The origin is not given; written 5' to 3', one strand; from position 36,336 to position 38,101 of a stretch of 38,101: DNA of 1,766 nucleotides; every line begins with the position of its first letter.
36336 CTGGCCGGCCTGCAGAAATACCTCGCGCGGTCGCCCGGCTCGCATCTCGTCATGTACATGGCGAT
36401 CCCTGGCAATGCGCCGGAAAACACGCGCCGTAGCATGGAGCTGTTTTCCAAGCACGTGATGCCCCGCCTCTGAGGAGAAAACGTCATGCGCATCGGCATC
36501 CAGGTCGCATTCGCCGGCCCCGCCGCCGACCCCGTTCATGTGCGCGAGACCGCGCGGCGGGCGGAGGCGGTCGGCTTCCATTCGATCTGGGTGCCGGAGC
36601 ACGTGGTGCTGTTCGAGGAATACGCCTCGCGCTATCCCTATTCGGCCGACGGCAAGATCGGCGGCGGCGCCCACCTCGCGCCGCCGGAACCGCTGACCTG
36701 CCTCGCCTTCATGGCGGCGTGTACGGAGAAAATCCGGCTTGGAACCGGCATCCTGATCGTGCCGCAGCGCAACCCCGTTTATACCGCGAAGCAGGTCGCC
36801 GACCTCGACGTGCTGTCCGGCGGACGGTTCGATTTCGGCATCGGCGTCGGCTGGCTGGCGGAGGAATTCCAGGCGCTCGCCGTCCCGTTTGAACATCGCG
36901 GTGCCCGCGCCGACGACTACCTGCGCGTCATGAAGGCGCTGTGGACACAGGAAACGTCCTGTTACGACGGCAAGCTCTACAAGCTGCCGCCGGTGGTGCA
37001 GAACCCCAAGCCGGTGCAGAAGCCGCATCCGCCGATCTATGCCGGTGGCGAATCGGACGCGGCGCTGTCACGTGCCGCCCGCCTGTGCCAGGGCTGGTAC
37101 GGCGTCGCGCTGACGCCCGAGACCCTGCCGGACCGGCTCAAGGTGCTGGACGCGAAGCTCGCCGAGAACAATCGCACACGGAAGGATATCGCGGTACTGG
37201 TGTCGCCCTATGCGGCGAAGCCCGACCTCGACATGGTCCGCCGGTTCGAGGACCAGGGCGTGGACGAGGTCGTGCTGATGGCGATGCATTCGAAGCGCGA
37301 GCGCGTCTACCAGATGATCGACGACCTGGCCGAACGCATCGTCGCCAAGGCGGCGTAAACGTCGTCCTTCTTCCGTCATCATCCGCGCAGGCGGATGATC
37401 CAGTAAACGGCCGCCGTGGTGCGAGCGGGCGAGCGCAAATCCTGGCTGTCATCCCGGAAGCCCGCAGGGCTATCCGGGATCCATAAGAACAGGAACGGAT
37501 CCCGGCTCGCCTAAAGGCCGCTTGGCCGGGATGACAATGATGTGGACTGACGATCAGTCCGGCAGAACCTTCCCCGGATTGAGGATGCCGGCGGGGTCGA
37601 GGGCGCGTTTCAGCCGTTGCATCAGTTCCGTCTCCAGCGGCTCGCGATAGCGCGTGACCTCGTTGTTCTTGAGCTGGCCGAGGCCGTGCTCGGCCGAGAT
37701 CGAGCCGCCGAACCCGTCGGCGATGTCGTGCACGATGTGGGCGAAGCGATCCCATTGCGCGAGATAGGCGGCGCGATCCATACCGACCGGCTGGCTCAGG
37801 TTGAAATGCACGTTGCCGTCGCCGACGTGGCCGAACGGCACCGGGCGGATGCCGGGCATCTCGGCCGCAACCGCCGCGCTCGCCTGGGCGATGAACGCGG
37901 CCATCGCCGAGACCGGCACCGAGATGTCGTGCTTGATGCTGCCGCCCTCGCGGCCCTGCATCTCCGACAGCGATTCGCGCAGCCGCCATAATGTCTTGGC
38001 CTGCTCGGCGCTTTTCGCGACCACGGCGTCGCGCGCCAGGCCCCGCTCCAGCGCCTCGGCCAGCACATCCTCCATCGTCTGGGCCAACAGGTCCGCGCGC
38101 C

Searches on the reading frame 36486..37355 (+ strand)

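Call 72: search_protein_families(library=pfam, proteins=[window:36486-37355:+], max_evalue=0.0001)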
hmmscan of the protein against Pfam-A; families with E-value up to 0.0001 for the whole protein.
window:36486-37355:+ (290 aa): 1 family
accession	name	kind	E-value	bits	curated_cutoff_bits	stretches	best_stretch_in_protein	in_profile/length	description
PF00296.26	Bac_luciferase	-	1.1e-53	183.1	27.9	1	14-241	20-226/314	Luciferase-like monooxygenase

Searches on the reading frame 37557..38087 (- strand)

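Call 72: search_protein_families(library=pfam, proteins=[window:37557-38087:-], max_evalue=0.0001)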
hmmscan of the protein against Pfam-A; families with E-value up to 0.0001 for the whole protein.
window:37557-38087:- (177 aa): 1 family
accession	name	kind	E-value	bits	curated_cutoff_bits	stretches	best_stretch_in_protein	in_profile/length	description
PF02913.24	FAD-oxidase_C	-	7.2e-45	154.1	21.2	1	5-174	80-248/248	FAD linked oxidases, C-terminal domain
